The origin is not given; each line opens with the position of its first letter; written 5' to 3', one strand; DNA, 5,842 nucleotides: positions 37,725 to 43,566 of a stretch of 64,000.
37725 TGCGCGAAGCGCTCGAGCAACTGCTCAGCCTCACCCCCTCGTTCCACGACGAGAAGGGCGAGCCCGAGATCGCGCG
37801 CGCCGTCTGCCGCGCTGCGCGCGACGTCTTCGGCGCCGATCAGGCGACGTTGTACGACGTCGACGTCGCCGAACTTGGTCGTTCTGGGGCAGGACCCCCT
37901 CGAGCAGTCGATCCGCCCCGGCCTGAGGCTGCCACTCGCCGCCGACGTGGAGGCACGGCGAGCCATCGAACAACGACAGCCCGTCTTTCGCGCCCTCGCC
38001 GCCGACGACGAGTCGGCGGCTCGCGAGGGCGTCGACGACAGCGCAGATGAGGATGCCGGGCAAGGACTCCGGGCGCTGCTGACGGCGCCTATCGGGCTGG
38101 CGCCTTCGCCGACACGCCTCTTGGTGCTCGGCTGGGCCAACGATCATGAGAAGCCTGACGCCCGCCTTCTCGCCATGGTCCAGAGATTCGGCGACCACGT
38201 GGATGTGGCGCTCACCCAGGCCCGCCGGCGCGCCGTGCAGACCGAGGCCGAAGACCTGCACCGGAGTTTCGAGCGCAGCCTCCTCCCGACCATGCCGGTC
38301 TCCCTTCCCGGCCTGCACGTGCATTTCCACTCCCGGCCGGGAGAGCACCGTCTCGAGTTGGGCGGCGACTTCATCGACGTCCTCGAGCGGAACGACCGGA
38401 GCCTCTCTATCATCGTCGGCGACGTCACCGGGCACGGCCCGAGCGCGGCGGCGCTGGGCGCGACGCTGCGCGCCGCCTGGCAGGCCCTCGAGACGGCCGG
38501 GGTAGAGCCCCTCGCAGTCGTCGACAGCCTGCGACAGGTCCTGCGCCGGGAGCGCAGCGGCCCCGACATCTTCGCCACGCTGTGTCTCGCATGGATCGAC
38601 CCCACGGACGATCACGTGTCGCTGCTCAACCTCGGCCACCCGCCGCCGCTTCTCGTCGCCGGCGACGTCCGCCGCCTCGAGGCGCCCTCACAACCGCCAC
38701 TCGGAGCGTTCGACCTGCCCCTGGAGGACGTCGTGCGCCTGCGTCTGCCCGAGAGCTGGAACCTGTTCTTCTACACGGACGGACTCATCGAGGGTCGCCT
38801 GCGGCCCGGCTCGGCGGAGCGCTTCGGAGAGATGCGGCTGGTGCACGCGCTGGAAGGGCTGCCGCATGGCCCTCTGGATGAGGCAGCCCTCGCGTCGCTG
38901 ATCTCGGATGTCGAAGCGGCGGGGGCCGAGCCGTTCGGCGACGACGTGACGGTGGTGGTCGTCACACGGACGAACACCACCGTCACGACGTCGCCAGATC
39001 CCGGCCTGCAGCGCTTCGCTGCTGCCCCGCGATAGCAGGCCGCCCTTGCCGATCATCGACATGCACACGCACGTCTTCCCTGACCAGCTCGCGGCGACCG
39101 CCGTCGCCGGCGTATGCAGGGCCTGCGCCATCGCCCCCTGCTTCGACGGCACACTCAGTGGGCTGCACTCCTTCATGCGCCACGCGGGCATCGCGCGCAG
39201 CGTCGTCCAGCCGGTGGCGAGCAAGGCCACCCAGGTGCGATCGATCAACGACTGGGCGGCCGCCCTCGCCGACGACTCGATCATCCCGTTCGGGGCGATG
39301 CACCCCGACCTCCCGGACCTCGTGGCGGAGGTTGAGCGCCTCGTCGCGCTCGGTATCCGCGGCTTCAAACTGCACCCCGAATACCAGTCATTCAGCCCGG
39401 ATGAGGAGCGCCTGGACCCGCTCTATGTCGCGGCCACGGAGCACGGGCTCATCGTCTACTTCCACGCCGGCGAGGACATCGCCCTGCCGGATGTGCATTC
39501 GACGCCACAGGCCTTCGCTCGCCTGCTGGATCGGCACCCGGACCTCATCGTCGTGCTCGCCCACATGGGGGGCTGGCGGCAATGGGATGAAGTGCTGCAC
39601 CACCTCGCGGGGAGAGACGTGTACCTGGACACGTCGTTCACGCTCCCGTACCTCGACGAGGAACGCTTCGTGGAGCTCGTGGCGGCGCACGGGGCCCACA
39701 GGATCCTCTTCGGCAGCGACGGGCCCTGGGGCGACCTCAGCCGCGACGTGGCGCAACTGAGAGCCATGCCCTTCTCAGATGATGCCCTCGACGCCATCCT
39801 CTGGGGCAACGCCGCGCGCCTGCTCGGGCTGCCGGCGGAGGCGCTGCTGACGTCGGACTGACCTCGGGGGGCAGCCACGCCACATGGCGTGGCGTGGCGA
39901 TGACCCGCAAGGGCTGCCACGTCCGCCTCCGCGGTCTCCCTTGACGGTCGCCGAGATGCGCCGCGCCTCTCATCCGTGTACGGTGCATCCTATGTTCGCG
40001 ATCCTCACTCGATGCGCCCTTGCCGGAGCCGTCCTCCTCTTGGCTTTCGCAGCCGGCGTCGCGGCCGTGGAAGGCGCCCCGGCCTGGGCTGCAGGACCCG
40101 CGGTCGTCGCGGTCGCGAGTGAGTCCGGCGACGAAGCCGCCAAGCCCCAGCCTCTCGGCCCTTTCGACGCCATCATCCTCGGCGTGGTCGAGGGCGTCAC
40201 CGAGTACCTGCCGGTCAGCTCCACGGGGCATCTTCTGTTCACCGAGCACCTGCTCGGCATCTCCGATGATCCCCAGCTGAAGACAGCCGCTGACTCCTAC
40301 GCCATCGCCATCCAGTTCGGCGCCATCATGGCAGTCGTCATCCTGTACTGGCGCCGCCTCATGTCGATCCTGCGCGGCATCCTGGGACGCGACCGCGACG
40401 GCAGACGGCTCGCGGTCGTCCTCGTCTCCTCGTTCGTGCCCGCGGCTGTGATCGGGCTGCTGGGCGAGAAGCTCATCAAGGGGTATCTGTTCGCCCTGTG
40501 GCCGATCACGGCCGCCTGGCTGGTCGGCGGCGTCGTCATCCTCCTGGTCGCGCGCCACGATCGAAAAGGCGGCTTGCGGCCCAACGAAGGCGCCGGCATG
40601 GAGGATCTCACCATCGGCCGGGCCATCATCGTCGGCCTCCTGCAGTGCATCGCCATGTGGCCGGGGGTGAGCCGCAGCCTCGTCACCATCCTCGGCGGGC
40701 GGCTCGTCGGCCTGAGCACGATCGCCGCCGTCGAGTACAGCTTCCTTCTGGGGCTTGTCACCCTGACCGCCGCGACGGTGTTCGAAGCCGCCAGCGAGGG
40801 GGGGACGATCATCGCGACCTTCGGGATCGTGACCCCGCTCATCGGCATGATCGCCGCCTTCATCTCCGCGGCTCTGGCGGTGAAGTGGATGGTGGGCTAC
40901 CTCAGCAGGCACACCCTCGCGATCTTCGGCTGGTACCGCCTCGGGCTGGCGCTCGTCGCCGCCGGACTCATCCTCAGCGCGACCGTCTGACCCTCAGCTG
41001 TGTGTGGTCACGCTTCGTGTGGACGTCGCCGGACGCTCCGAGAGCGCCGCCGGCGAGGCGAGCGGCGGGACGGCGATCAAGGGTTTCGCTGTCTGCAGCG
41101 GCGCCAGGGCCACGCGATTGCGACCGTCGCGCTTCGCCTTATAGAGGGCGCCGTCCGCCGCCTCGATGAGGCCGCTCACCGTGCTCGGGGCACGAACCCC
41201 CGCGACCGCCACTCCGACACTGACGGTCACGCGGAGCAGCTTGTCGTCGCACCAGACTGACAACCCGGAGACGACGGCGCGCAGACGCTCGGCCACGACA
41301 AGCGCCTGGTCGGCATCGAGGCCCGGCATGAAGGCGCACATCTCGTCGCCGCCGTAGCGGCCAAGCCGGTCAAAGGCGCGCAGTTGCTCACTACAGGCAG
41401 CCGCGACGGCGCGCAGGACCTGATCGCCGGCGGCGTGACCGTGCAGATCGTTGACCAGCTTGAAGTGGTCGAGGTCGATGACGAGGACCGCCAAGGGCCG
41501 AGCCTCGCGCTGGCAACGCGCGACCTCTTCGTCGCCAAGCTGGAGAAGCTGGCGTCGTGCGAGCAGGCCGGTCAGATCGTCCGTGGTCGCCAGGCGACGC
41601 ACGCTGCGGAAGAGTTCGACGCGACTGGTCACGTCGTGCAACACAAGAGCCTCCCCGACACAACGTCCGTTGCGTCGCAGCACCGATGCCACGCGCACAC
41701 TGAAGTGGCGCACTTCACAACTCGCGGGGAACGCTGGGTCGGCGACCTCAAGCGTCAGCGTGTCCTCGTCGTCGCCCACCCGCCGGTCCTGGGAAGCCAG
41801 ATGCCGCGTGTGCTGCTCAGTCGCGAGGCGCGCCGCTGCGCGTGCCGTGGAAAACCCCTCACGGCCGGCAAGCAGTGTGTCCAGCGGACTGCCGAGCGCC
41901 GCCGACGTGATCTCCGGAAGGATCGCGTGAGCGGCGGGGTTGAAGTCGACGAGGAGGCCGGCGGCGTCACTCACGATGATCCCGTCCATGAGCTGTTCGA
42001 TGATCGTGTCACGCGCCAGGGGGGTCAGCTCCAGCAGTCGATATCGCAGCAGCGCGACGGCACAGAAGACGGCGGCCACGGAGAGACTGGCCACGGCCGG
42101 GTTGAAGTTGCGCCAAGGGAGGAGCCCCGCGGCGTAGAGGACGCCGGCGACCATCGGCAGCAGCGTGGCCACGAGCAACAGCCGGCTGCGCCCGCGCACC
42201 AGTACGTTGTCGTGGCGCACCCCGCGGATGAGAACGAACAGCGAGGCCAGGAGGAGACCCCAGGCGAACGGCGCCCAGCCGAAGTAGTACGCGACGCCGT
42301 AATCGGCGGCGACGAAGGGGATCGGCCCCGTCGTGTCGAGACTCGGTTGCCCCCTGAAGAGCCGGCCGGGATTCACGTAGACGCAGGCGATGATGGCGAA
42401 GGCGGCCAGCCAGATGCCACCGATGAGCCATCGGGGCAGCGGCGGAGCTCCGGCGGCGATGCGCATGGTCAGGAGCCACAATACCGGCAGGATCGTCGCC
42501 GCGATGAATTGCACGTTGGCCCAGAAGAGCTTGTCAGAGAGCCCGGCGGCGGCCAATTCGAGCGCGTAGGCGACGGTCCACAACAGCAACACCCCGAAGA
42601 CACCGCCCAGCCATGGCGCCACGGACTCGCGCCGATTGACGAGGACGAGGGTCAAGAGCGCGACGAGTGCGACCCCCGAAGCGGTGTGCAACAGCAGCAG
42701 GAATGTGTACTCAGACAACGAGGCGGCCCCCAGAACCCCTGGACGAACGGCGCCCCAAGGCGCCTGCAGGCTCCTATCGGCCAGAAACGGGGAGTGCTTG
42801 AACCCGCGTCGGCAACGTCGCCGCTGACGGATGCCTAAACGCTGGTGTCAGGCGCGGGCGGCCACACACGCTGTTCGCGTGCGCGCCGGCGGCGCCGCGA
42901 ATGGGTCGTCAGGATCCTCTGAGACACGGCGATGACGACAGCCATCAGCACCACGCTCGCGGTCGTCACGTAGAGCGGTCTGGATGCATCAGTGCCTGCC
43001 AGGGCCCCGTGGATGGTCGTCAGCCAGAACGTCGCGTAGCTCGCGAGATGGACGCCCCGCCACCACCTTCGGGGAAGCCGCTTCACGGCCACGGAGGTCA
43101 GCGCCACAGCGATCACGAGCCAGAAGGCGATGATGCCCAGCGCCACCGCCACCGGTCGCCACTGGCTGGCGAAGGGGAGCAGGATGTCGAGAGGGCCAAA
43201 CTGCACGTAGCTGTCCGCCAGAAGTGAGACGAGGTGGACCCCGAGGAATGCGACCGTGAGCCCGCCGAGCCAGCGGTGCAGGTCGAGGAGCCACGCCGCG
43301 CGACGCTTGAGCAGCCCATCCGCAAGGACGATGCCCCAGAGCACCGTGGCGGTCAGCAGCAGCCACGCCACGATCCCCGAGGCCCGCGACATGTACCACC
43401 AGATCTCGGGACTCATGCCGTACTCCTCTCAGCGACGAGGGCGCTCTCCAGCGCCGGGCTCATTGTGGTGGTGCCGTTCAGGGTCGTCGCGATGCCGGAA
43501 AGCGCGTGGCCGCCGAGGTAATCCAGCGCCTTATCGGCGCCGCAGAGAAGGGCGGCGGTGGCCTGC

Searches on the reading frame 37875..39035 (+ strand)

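Call 80: search_protein_families(library=pfam, proteins=[window:37875-39035:+], max_evalue=0.0001)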
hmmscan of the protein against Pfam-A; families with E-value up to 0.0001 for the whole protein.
window:37875-39035:+ (386 aa): 1 family
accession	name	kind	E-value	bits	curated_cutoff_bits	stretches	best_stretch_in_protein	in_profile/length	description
PF07228.17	SpoIIE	-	6e-40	137.7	25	1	174-365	2-191/192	Stage II sporulation protein E (SpoIIE)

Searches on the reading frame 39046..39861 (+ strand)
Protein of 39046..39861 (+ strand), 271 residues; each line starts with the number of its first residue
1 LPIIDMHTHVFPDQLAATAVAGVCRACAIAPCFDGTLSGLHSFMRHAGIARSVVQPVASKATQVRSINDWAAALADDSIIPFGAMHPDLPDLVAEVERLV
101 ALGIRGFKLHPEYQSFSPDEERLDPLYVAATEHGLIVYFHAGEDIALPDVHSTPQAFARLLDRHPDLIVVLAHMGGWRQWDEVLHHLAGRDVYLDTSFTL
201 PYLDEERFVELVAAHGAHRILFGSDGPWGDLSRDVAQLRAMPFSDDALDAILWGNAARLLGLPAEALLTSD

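Call 80: search_protein_families(library=pfam, proteins=[window:39046-39861:+], max_evalue=0.0001)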
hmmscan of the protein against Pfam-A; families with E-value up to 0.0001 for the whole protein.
window:39046-39861:+ (271 aa): 1 family
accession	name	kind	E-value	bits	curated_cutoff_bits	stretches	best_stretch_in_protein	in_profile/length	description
PF04909.20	Amidohydro_2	-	1.5e-38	133.7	26.4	1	4-262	1-289/289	Amidohydrolase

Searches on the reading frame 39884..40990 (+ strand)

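Call 80: search_protein_families(library=pfam, proteins=[window:39884-40990:+], max_evalue=0.0001)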
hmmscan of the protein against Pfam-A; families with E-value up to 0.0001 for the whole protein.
window:39884-40990:+ (368 aa): 1 family
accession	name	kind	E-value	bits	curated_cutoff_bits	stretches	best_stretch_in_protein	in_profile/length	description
PF02673.24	BacA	-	9.1e-70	235.7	33.4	1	96-358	1-257/257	Bacitracin resistance protein BacA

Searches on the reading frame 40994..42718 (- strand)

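Call 80: search_protein_families(library=pfam, proteins=[window:40994-42718:-], max_evalue=0.0001)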
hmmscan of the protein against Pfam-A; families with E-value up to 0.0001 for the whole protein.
window:40994-42718:- (574 aa): 3 families
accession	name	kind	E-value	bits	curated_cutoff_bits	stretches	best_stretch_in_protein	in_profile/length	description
PF00990.26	GGDEF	-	3.9e-37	127.9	23.8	1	377-535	1-161/161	Diguanylate cyclase, GGDEF domain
PF16927.11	HisKA_7TM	-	2.4e-35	122.8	28.6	1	16-233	7-224/224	N-terminal 7TM region of histidine kinase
PF08448.16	PAS_4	-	2.6e-05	24.8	23.1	1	241-367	2-109/110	PAS fold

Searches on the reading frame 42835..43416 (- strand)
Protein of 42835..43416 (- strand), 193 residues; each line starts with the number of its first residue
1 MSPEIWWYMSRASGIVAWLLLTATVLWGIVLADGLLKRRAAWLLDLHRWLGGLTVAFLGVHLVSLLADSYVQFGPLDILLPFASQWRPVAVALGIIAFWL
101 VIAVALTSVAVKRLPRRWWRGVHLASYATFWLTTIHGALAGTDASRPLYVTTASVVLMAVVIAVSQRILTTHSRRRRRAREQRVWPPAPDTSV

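Call 80: search_protein_families(library=pfam, proteins=[window:42835-43416:-], max_evalue=0.0001)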
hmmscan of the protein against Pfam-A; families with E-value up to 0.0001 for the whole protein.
window:42835-43416:- (193 aa): 1 family
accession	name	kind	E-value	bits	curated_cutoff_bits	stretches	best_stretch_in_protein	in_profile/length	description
PF01794.25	Ferric_reduct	-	1.2e-08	35.5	28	1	14-133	2-120/121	Ferric reductase like transmembrane component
